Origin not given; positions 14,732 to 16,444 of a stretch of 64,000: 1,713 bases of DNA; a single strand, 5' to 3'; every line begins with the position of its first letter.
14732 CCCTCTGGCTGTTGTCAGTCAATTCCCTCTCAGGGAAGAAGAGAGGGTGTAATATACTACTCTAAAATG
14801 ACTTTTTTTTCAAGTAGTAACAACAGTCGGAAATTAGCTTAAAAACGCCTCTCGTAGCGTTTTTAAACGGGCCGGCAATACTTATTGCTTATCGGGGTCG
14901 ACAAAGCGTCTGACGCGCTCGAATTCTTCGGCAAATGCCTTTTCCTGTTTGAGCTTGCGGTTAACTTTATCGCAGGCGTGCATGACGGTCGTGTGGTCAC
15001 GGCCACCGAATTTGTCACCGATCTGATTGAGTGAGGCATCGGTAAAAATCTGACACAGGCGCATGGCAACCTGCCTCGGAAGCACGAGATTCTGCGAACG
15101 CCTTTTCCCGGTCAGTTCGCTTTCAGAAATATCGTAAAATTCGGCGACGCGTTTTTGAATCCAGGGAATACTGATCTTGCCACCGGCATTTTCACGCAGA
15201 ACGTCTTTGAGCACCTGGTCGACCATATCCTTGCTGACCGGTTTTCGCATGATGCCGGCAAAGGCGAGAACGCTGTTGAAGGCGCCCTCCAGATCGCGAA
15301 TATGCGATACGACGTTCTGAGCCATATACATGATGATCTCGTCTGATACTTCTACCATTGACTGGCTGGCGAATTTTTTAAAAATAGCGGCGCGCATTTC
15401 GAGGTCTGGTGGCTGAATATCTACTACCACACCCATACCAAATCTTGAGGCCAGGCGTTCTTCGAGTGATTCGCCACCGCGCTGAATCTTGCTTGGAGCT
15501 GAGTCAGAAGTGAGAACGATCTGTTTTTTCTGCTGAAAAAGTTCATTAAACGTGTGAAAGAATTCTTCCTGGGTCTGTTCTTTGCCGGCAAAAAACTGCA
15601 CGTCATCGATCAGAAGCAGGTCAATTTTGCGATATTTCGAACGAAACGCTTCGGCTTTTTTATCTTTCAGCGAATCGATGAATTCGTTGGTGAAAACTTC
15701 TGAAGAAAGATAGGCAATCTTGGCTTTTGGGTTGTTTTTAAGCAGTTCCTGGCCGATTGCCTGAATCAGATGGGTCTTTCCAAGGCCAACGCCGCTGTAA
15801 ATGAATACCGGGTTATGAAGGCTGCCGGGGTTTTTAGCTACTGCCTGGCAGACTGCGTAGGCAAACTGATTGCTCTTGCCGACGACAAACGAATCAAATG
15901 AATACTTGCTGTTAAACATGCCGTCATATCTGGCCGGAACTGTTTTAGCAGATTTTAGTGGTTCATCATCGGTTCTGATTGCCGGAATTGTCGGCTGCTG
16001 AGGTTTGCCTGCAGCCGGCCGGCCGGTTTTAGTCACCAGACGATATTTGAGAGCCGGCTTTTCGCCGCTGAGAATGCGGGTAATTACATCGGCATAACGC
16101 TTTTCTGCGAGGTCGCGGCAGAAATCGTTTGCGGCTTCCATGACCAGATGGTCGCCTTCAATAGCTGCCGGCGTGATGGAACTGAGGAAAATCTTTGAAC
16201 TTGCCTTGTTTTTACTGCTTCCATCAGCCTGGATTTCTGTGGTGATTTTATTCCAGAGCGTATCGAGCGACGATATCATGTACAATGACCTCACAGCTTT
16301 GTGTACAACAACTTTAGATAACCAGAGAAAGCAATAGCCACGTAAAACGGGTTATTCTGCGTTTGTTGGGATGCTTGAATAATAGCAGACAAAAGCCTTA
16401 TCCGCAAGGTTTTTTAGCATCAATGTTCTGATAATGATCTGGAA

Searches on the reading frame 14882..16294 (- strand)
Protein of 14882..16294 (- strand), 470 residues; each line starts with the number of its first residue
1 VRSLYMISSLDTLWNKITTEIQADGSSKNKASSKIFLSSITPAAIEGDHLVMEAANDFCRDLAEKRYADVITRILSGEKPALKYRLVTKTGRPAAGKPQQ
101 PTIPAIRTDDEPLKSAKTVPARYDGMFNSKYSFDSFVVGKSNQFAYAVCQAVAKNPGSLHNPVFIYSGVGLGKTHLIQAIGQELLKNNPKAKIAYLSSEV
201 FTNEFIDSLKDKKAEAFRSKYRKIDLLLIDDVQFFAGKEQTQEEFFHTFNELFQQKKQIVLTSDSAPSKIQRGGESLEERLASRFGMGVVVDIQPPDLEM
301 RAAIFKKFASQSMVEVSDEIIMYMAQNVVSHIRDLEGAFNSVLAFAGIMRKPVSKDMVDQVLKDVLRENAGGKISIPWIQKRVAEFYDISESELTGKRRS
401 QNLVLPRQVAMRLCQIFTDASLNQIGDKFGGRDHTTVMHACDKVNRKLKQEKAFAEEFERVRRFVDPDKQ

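Call 6: search_protein_families(library=pfam, proteins=[window:14882-16294:-])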
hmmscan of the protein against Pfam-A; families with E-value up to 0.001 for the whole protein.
window:14882-16294:- (470 aa): 6 families
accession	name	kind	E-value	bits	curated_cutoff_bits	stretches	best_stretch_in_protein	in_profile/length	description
PF00308.24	Bac_DnaA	-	1e-67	227.8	23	1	128-292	2-162/162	Bacterial DnaA ATPAse domain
PF08299.17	Bac_DnaA_C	-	1.7e-27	95.7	31.5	1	379-444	4-69/69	Bacterial dnaA protein helix-turn-helix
PF01695.23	IstB_IS21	-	3.6e-07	30.4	24.1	1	164-265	96-194/238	IstB-like ATP binding protein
PF13173.12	AAA_14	-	2.7e-05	24.6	27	1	170-282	12-116/129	AAA domain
PF00004.35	AAA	-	9.7e-05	23.3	21.2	1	165-255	3-98/131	ATPase family associated with various cellular activities (AAA)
PF11638.13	DnaA_N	-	0.00025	21.1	24.6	1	12-76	2-64/65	DnaA N-terminal domain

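Call 59: find_homologous_proteins(query=window:14882-16294:-, max_evalue=1e-100)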
Query window:14882-16294:- (470 aa): 510 proteins with E <= 1e-100 among 8000 candidates; the best 120 are listed.
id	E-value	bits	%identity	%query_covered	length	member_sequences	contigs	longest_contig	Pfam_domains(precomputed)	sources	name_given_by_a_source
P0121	0.0e+0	1022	99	99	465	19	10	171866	PF01695.24,PF00308.25,PF08299.18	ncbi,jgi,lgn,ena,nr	ncbi:MAG TPA: chromosomal replication initiator protein DnaA [Candidatus Rifleibacterium sp.]|nr:chr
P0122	2.6e-266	902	86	99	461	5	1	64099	PF13173.13,PF01695.24,PF00308.25,PF08299.18,PF00004.36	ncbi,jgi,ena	-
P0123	1.8e-265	899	86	99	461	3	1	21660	PF13173.13,PF01695.24,PF00308.25,PF08299.18,PF00004.36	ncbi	-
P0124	8.3e-265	897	85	99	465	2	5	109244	PF13173.13,PF01695.24,PF00308.25,PF08299.18,PF00004.36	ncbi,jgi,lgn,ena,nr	ncbi:MAG TPA: chromosomal replication initiator protein DnaA [Candidatus Rifleibacterium sp.]|nr:chr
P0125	2.1e-262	889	86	99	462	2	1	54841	PF13173.13,PF01695.24,PF00308.25,PF08299.18,PF00004.36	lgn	-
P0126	9.3e-261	883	86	99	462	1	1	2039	PF13173.13,PF01695.24,PF00308.25,PF08299.18,PF00004.36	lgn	-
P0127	4.1e-259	878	84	99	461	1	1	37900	PF13173.13,PF01695.24,PF00308.25,PF08299.18,PF00004.36,PF01637.25,PF13191.13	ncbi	-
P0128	8.2e-258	874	85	99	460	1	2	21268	PF13173.13,PF01695.24,PF00308.25,PF08299.18,PF00004.36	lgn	-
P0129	2.2e-253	859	86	97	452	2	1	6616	PF13173.13,PF01695.24,PF00308.25,PF08299.18,PF00004.36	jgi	jgi:chromosomal replication initiator protein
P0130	4.3e-251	851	83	99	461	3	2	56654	PF13173.13,PF01695.24,PF00308.25,PF08299.18,PF00004.36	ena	-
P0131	1.7e-246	836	82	99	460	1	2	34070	PF01695.24,PF00308.25,PF08299.18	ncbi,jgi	jgi:chromosomal replication initiator protein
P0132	1.9e-244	830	81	99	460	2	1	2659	PF13173.13,PF01695.24,PF00308.25,PF08299.18,PF00004.36,PF01637.25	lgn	-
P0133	2.6e-243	826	80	99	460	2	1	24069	PF13173.13,PF11638.14,PF01695.24,PF00308.25,PF08299.18,PF00004.36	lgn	-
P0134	2.4e-242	823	80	99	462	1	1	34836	PF13173.13,PF11638.14,PF01695.24,PF00308.25,PF08299.18,PF00004.36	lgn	-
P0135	1.5e-238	810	79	99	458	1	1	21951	PF13173.13,PF01695.24,PF00308.25,PF08299.18,PF00004.36,PF01637.25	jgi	-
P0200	9.5e-197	672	67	99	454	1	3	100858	PF13173.13,PF01695.24,PF00308.25,PF08299.18,PF00004.36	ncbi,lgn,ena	-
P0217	9.9e-178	610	60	98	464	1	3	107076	PF13173.13,PF11638.14,PF01695.24,PF00308.25,PF08299.18,PF00004.36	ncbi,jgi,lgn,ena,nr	ncbi:MAG TPA: chromosomal replication initiator protein DnaA [Candidatus Ozemobacteraceae bacterium]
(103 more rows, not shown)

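Call 60: find_encoding_contigs(protein=P0200, flank=10000, max_places=3)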
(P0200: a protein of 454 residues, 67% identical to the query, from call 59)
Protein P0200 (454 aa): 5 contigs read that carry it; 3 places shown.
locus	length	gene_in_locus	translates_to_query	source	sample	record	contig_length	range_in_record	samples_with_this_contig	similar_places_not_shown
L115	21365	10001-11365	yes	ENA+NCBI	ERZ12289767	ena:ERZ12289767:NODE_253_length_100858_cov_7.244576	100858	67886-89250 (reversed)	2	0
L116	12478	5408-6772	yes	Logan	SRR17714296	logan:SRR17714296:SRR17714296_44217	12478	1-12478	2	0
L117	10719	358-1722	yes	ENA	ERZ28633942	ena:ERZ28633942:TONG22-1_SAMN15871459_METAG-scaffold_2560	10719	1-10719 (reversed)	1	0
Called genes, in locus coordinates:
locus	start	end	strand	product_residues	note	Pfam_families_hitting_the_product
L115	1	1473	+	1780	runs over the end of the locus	PF09136:Glucodextran_B (faint), PF19077:Big_13 (faint), PF13860:FlgD_ig (faint)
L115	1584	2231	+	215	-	PF07719:TPR_2 (faint), PF13181:TPR_8 (faint), PF00515:TPR_1 (faint), PF14559:TPR_19 (faint)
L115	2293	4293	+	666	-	-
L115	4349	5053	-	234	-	-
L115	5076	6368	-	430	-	PF01136:Peptidase_U32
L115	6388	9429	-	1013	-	PF00672:HAMP, PF00211:Guanylate_cyc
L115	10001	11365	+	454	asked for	PF00308:Bac_DnaA, PF00004:AAA (weak), PF01695:IstB_IS21, PF13173:AAA_14 (faint), PF08299:Bac_DnaA_C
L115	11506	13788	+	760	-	-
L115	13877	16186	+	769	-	PF00403:HMA, PF19991:HMA_2 (faint), PF00122:E1-E2_ATPase, PF00702:Hydrolase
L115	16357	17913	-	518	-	PF01145:Band_7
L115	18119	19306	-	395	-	PF01041:DegT_DnrJ_EryC1, PF01212:Beta_elim_lyase (weak)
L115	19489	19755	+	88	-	-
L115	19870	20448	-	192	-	PF02586:SRAP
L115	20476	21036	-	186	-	PF01145:Band_7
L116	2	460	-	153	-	?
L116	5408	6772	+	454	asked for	PF00308:Bac_DnaA, PF00004:AAA (weak), PF01695:IstB_IS21, PF13173:AAA_14 (faint), PF08299:Bac_DnaA_C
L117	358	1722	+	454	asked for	PF00308:Bac_DnaA, PF00004:AAA (weak), PF01695:IstB_IS21, PF13173:AAA_14 (faint), PF08299:Bac_DnaA_C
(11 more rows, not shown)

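Call 61: find_encoding_contigs(protein=P0217, flank=10000, max_places=2)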
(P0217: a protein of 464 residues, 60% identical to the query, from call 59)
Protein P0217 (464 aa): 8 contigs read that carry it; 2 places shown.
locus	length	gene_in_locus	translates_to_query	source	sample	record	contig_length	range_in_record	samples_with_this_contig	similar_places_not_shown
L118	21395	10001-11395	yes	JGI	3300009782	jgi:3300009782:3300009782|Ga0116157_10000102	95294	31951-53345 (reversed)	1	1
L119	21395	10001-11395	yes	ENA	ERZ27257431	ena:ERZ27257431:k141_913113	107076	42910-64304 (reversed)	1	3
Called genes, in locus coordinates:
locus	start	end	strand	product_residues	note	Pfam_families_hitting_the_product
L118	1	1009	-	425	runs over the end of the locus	PF00275:EPSP_synthase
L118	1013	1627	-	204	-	PF00383:dCMP_cyt_deam_1, PF14437:MafB19-deam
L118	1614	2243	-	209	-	PF14681:UPRTase, PF00156:Pribosyltran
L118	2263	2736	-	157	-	PF02502:LacAB_rpiB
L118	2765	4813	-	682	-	-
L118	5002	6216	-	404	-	PF00696:AA_kinase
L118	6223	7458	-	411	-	PF00742:Homoserine_dh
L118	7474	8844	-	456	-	PF01134:GIDA (weak), PF01266:DAO (faint), PF01494:FAD_binding_3 (faint), PF02737:3HCDH_N (faint), PF07992:Pyr_redox_2, PF13450:NAD_binding_8 (faint), PF00070:Pyr_redox, PF02852:Pyr_redox_dim, +1 more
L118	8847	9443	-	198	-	PF00364:Biotin_lipoyl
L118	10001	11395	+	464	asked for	PF11638:DnaA_N, PF00308:Bac_DnaA, PF01695:IstB_IS21, PF13173:AAA_14 (weak), PF00004:AAA (weak), PF08299:Bac_DnaA_C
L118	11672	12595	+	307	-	PF05258:DciA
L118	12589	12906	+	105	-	-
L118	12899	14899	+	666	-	PF02518:HATPase_c, PF00204:DNA_gyraseB, PF01751:Toprim, PF00986:DNA_gyraseB_C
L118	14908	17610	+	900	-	PF00521:DNA_topoisoIV, PF03989:DNA_gyraseA_C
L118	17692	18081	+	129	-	PF04999:FtsL (weak), PF04977:DivIC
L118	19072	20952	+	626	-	PF05496:RuvB_N (faint), PF13177:DNA_pol3_delta2, PF13401:AAA_22 (weak), PF00004:AAA, PF22608:DNAX_ATPase_lid (weak), PF12169:DNA_pol3_gamma3 (weak)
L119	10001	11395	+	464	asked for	PF11638:DnaA_N, PF00308:Bac_DnaA, PF01695:IstB_IS21, PF13173:AAA_14 (weak), PF00004:AAA (weak), PF08299:Bac_DnaA_C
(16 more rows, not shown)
